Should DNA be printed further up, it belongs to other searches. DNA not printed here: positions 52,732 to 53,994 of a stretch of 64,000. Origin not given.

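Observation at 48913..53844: Five tandem, translationally coupled HipA_C-like kinase-fold paralogs reading directly into mnmE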

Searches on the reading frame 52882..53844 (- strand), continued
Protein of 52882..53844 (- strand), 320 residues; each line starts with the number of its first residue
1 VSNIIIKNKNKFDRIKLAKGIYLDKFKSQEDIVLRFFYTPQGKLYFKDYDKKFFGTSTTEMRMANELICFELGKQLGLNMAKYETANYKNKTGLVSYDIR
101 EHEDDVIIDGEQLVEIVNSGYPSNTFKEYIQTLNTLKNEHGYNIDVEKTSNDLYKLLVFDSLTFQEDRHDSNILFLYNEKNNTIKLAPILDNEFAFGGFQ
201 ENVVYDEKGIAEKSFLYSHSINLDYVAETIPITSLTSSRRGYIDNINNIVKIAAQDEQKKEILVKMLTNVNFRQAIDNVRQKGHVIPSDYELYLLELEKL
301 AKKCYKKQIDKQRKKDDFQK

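Call 27: fold_search(model_id=the predicted structure, library=pdb)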
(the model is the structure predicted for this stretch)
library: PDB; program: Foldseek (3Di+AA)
matches with E <= 10: 1178; with E <= 0.001: 67
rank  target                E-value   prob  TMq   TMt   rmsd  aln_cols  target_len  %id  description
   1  3akj_A                4.4e-09  1.00  0.61  0.70   5.8       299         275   14  Crystal structure of A Helicobacter pylori proinflammatory kinase CtkA (released 2010-12-01)
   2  3akk_B                2.1e-08  1.00  0.62  0.68   5.4       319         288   13  Crystal structure of A Helicobacter pylori proinflammatory kinase CtkA (released 2010-12-01)
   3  3akk_C                3.9e-08  1.00  0.62  0.68   4.9       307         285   14  Crystal structure of A Helicobacter pylori proinflammatory kinase CtkA (released 2010-12-01)
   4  3akl_A                5.4e-08  1.00  0.60  0.67   5.9       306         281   15  Crystal structure of A Helicobacter pylori proinflammatory kinase CtkA (released 2010-12-01)
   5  3akk_A                6.7e-08  1.00  0.64  0.69   4.8       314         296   13  Crystal structure of A Helicobacter pylori proinflammatory kinase CtkA (released 2010-12-01)
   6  3akl_C                1.6e-07  1.00  0.60  0.68   4.4       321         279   13  Crystal structure of A Helicobacter pylori proinflammatory kinase CtkA (released 2010-12-01)
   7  3tpv                  2.1e-07  1.00  0.49  0.39   8.9       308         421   17  Structure of pHipA bound to ADP (released 2012-10-03)
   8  3akk_D                2.3e-07  1.00  0.57  0.63   6.3       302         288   16  Crystal structure of A Helicobacter pylori proinflammatory kinase CtkA (released 2010-12-01)
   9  4pu3_A                3.9e-07  1.00  0.42  0.33   9.2       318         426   15  Shewanella oneidensis MR-1 Toxin Antitoxin System HipA, HipB and its operator DNA complex (space group P212121) (released 2014-08-06)
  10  4pu5                  4.9e-07  1.00  0.40  0.31   9.2       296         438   14  Shewanella oneidensis Toxin Antitoxin System Toxin Protein HipA Bound with AMPPNP and Mg (released 2014-08-06)
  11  3dnu                  6.3e-07  1.00  0.49  0.39   5.9       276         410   19  structure of MDT protein (released 2009-01-27)
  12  3dnv_A                7.1e-07  1.00  0.49  0.39   5.8       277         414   18  MDT Protein (released 2009-01-27)
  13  4pu4_B                8.7e-07  1.00  0.44  0.35   8.8       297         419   13  Shewanella oneidensis MR-1 Toxin Antitoxin System HipA, HipB and its operator DNA complex (space group P21) (released 2014-08-06)
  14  3tpt_A                1.8e-06  1.00  0.50  0.40   6.0       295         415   18  Structure of HipA(D309Q) bound to ADP (released 2012-10-03)
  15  3fbr_A                2.3e-06  1.00  0.48  0.37   8.7       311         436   16  structure of HipA-amppnp-peptide (released 2009-02-10)
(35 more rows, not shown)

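Call 37: search_protein_families(library=pfam, proteins=[L015:2056-4248:+, L015:6004-6456:+, L015:6475-7407:+, L015:7367-8440:+, L015:8450-9322:+, L015:9315-9974:+, L015:11078-11575:+, L015:11556-12956:+, L024:5384-6481:-, L024:8668-10689:+], max_evalue=0.001)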
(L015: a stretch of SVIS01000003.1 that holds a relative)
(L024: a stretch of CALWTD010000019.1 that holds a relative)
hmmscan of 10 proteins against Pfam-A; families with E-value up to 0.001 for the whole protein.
L015:2056-4248:+ (730 aa): 8 families
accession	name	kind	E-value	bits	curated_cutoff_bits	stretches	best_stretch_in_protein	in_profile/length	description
PF17764.6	PriA_3primeBD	-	4.6e-22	78.1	22.7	1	4-101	1-96/96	3'DNA-binding domain (3'BD)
PF00270.35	DEAD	-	5.8e-21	75.4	26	1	198-358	2-163/167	DEAD/DEAH box helicase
PF04851.21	ResIII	-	4.5e-17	62.9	22.5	1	194-355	2-163/164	Type III restriction enzyme, res subunit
PF18074.6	PriA_C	-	2.4e-13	51.1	26.9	1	630-726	1-95/95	Primosomal protein N C-terminal domain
PF00271.37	Helicase_C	-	5.2e-11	43.2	23.5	1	494-586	32-109/110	Helicase conserved C-terminal domain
PF18319.7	Zn_ribbon_PriA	-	3e-10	40.3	26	1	443-466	1-24/27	PriA DNA helicase Cys-rich region (CRR) domain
PF13604.12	AAA_30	-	0.00045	20.5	27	1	196-247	2-52/191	AAA domain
PF23455.1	DUF7129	-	0.00076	19.6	30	1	452-484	5-39/45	Domain of unknown function (DUF7129)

L015:6004-6456:+ (150 aa): 1 family
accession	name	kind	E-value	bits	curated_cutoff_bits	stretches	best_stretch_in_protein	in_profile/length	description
PF01327.26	Pep_deformylase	-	1.2e-49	168.3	22.8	1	3-149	1-155/156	Polypeptide deformylase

L015:6475-7407:+ (310 aa): 2 families
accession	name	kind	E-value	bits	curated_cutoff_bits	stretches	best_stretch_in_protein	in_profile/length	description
PF00551.24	Formyl_trans_N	-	1.4e-43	149.2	26.1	1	1-178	1-180/181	Formyl transferase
PF02911.23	Formyl_trans_C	-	5.5e-23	81.5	21.1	1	204-300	3-99/100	Formyl transferase, C-terminal domain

L015:7367-8440:+ (357 aa): 2 families
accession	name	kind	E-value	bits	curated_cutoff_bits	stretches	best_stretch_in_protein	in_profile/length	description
PF04055.27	Radical_SAM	-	1.6e-17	64.6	29.5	1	114-277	2-156/166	Radical SAM superfamily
PF21016.3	RlmN_N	-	4.2e-10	39.6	24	1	14-65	2-55/60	Ribosomal RNA large subunit methyltransferase N-terminal domain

L015:8450-9322:+ (290 aa): 3 families
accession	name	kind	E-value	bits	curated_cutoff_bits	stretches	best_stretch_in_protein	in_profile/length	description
PF03193.22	RsgA_GTPase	-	2.5e-33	115.8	30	1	56-215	2-172/174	RsgA GTPase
PF16745.11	RsgA_N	-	1.3e-06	28.5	27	1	2-47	1-48/54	RsgA N-terminal domain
PF01926.29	MMR_HSR1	-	3.7e-05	24.2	21.9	1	153-212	2-57/113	50S ribosome-binding GTPase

L015:9315-9974:+ (219 aa): 2 families
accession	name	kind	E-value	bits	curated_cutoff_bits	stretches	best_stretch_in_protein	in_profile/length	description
PF00834.25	Ribul_P_3_epim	-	6.8e-49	166.4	21.1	1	24-206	18-198/198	Ribulose-phosphate 3 epimerase family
PF00215.30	OMPdecase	-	6.1e-05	23.5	27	1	82-217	75-220/221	Orotidine 5'-phosphate decarboxylase / HUMPS family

L015:11078-11575:+ (165 aa): 3 families
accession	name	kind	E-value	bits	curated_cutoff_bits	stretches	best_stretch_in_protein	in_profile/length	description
PF13601.12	HTH_34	-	8.7e-06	26.3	27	1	56-117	5-67/80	Winged helix DNA-binding domain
PF12802.13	MarR_2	-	3.3e-05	24.4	27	1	47-95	1-50/61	MarR family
PF01978.25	TrmB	-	0.00045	20.5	25.6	0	44-105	1-62/68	Sugar-specific transcriptional regulator TrmB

L015:11556-12956:+ (466 aa): 2 families
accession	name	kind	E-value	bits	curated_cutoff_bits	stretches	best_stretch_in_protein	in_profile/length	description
PF00171.27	Aldedh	-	1.3e-84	284.8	23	1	8-437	26-461/461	Aldehyde dehydrogenase family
PF05893.19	LuxC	-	3.7e-06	26.5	21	1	105-306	80-291/401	Acyl-CoA reductase (LuxC)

L024:5384-6481:- (365 aa): 3 families
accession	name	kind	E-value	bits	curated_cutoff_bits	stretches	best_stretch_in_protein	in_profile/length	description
PF02773.21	S-AdoMet_synt_C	-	4.6e-59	198.7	25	1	223-358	3-138/138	S-adenosylmethionine synthetase, C-terminal domain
PF02772.21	S-AdoMet_synt_M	-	1.1e-33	116.3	29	1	103-219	2-120/120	S-adenosylmethionine synthetase, central domain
PF00438.25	S-AdoMet_synt_N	-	9.9e-28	97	33.1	1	3-79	2-78/99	S-adenosylmethionine synthetase, N-terminal domain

L024:8668-10689:+ (673 aa): 7 families
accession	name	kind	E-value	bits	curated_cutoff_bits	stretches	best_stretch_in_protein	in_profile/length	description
PF00580.27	UvrD-helicase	-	4.1e-12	46.8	23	1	198-488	2-251/271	UvrD/REP helicase N-terminal domain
PF13361.12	UvrD_C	-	4.5e-11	43.2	25.6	2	511-609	1-106/350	UvrD-like helicase C-terminal domain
PF13245.12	AAA_19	-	1e-08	35.9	25.1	1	202-490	3-131/134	AAA domain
PF01443.25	Viral_helicase1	-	3.8e-07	30.6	21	0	552-662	137-227/228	Viral superfamily 1 RNA helicase core domain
PF13538.12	UvrD_C_2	-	1e-06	29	27.4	1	621-661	10-51/52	UvrD-like helicase C-terminal domain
PF00270.35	DEAD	-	1.4e-05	25.3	26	1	199-277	5-77/167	DEAD/DEAH box helicase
PF09848.15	SLFN-g3_helicase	-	0.00095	19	24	0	212-246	3-33/354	Schlafen group 3, DNA/RNA helicase domain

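Call 38: search_protein_families(library=pfam, proteins=[L022:2604-3137:+, L022:3582-4421:+, L022:4424-5152:+, L022:5268-8003:+, L019:5811-9521:-, L019:11123-11596:+, L030:1784-2842:+, L030:2914-4485:+, L030:6926-8203:+, L024:6723-7553:+], max_evalue=0.001)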
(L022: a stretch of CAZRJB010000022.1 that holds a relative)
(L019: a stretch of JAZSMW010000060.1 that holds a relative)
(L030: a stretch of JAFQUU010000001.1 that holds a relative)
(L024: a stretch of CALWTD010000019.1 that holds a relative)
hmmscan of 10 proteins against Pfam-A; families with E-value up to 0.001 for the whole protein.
L022:2604-3137:+ (177 aa): 4 families
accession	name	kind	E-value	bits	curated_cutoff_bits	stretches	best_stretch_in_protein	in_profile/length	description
PF02915.23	Rubrerythrin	-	1.6e-30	106.7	22.8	2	11-124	2-136/137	Rubrerythrin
PF21349.2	RUBY_RBDX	-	1.1e-14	53.9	26.5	1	142-171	1-30/30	Rubrerythrin, rubredoxin-like domain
PF00210.30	Ferritin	-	3.6e-06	27.4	24.5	1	10-63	2-55/142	Ferritin-like domain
PF23458.2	DUF7130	-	3.6e-05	24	35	1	111-174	25-87/89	Domain of unknown function (DUF7130)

L022:3582-4421:+ (279 aa): 1 family
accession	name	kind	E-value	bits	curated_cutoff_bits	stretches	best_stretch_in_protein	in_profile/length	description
PF00849.27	PseudoU_synth_2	-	1.4e-26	94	26.8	1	80-222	1-151/152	RNA pseudouridylate synthase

L022:4424-5152:+ (242 aa): 1 family
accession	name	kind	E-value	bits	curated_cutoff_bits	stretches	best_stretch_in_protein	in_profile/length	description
PF08713.17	DNA_alkylation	-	4.2e-18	66.2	21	1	20-205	5-201/213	DNA alkylation repair enzyme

L022:5268-8003:+ (911 aa): 5 families
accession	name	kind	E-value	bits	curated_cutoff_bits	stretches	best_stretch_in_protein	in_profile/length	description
PF19044.6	P-loop_TraG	-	6.3e-18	65.1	25.8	2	666-849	142-315/413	TraG P-loop domain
PF01935.23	DUF87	-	2.1e-10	41.5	23.2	1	500-691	22-176/220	Helicase HerA, central domain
PF12846.13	AAA_10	-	4.3e-08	33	27.5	1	500-548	20-68/362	AAA-like domain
PF01656.29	CbiA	-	8.6e-05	22.9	25.4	1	505-593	3-67/125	CobQ/CobB/MinD/ParA nucleotide binding domain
PF01580.24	FtsK_SpoIIIE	-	0.00021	21.2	24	1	492-529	30-71/221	FtsK/SpoIIIE family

L019:5811-9521:- (1236 aa): 6 families
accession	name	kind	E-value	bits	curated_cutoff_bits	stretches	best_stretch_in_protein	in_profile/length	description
PF00562.33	RNA_pol_Rpb2_6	-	4e-129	431.4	23.4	1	707-1081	12-372/373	RNA polymerase Rpb2, domain 6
PF04560.25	RNA_pol_Rpb2_7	-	2.4e-28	98.8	32.1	1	1084-1159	1-86/87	RNA polymerase Rpb2, domain 7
PF04565.21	RNA_pol_Rpb2_3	-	1.8e-25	89.3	21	1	490-558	1-68/68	RNA polymerase Rpb2, domain 3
PF10385.14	RNA_pol_Rpb2_45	-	4.2e-20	72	28.2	1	568-635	1-66/66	RNA polymerase beta subunit external 1 domain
PF04561.19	RNA_pol_Rpb2_2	-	1.5e-19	70.8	21.7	2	146-285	1-148/190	RNA polymerase Rpb2, domain 2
PF04563.20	RNA_pol_Rpb2_1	-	9e-14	51.9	28.2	1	34-474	3-200/203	RNA polymerase beta subunit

L019:11123-11596:+ (157 aa): 0 families

L030:1784-2842:+ (352 aa): 0 families

L030:2914-4485:+ (523 aa): 4 families
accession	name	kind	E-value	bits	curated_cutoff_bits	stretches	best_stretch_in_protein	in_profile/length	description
PF00005.33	ABC_tran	-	6e-37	127.7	25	2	20-187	1-137/137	ABC transporter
PF12848.13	ABC_tran_Xtn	-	4.5e-20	72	25.9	1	226-312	1-85/85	ABC transporter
PF13304.12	AAA_21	-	2.9e-12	47.7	27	0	33-50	2-19/304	AAA domain, putative AbiEii toxin, Type IV TA system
PF02463.25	SMC_N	-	3.4e-07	30.4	40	0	300-500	135-205/220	RecF/RecN/SMC N terminal domain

L030:6926-8203:+ (425 aa): 0 families

L024:6723-7553:+ (276 aa): 1 family
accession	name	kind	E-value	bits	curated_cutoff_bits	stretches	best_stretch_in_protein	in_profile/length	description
PF07804.18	HipA_C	-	7.3e-12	45.8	30.5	1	6-140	24-159/213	HipA-like C-terminal domain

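Call 41: list_cluster_members(proteins=[P0004, P0001, P0024, P0029])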
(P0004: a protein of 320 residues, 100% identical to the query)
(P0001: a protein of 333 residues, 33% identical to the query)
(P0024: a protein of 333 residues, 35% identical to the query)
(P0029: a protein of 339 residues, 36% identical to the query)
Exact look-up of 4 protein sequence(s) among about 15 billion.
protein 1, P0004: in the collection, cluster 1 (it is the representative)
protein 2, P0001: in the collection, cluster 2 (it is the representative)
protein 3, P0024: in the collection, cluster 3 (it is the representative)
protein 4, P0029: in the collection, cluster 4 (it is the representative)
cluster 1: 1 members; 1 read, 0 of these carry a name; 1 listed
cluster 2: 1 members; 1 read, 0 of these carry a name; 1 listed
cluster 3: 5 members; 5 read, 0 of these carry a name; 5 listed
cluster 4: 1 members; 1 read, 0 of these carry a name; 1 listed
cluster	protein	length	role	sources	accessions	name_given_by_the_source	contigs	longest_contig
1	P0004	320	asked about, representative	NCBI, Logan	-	-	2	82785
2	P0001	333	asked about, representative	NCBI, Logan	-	-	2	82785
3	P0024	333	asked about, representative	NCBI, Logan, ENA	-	-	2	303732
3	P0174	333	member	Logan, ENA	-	-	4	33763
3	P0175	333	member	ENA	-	-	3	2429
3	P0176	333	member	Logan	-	-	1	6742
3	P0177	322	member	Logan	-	-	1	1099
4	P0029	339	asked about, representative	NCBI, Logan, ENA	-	-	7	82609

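Call 44: search_protein_families(library=padloc, proteins=[window:52882-53844:-], max_evalue=0.01)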
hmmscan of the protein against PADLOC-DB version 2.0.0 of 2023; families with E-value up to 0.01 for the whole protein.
window:52882-53844:- (320 aa): 5 families
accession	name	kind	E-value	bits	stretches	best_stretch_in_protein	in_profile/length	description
PDLC04340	PDC-M03A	-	1.1e-16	59.2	1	62-197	46-172/280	-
PDLC04339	PDC-M03A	-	2.6e-15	54.6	1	57-193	43-175/293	-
PDLC04344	PDC-M03A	-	4.4e-12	44.1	1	63-191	49-187/305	-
PDLC04342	PDC-M03A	-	7.1e-12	43.5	1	58-197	49-195/299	-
PDLC04345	PDC-M03A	-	1.3e-08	32.5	1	65-197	53-194/302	-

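Call 45: search_protein_families(library=phrogs, proteins=[window:52882-53844:-], max_evalue=0.01)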
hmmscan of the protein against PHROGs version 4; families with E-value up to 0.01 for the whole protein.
window:52882-53844:- (320 aa): 2 families
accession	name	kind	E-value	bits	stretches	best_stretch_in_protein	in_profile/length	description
phrog_8728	-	unknown function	4.5e-10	40.1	1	65-196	50-196/307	-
phrog_3162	-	unknown function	7.5e-08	33.1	1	49-212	29-167/247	-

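Call 51: fold_search(model_id=the predicted structure, library=viral)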
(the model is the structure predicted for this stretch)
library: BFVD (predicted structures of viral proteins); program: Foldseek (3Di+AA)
matches with E <= 10: 335; with E <= 0.001: 19
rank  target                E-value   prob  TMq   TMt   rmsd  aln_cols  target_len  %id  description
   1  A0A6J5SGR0            2.0e-06  1.00  0.44  0.17   8.8       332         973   15  Uncharacterized protein [uncultured Caudovirales phage]
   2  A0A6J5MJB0            7.2e-06  1.00  0.40  0.24   9.1       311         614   14  Phosphatidylinositol 3-/4-kinase, catalytic domain containing protein [uncultured Caudovirales phage]
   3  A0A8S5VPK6            7.6e-06  1.00  0.37  0.21  10.5       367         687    8  (no name in the UniProt tables at hand)
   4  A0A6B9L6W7            8.9e-06  1.00  0.35  0.10  11.6       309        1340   13  ADP-ribosyltransferase [Mycobacterium phage Onyinye]
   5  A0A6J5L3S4            1.4e-05  1.00  0.33  0.23  13.0       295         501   14  Nudix_Hydrolase domain containing protein [uncultured Caudovirales phage]
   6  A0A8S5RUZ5            1.2e-04  1.00  0.39  0.18   8.3       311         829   14  (no name in the UniProt tables at hand)
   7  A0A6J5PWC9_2          1.5e-04  1.00  0.44  0.14   7.7       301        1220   15  ADP ribosyltransferase [uncultured Caudovirales phage]
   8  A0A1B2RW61            2.3e-04  0.99  0.31  0.23  15.6       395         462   12  Mn2+ dependent serine threonine protein kinase [Lymphocystis disease virus 3]
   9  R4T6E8                2.7e-04  1.00  0.44  0.15   8.6       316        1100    9  Uncharacterized protein [Haloarcula hispanica tailed virus 1]
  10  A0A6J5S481            2.7e-04  1.00  0.35  0.12   8.1       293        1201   10  Phage portal protein, HK97 [uncultured Caudovirales phage]
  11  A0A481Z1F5            4.4e-04  1.00  0.35  0.24  17.2       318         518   13  Serine/threonine protein kinase [Mimivirus LCMiAC01]
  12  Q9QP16                4.4e-04  0.99  0.33  0.25  19.9       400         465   10  Protein kinase [Infectious laryngotracheitis virus]
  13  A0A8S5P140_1          4.9e-04  0.98  0.29  0.12  10.3       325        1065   11  Spore coat protein H kinase fold, TRANSFERASE [Myoviridae sp. ctrCp2]
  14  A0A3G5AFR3            6.1e-04  0.97  0.30  0.22  19.4       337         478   14  Protein kinase domain-containing protein [Solivirus sp.]
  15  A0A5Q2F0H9            6.4e-04  1.00  0.38  0.19   8.1       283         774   14  Uncharacterized protein [Gordonia phage Sixama]
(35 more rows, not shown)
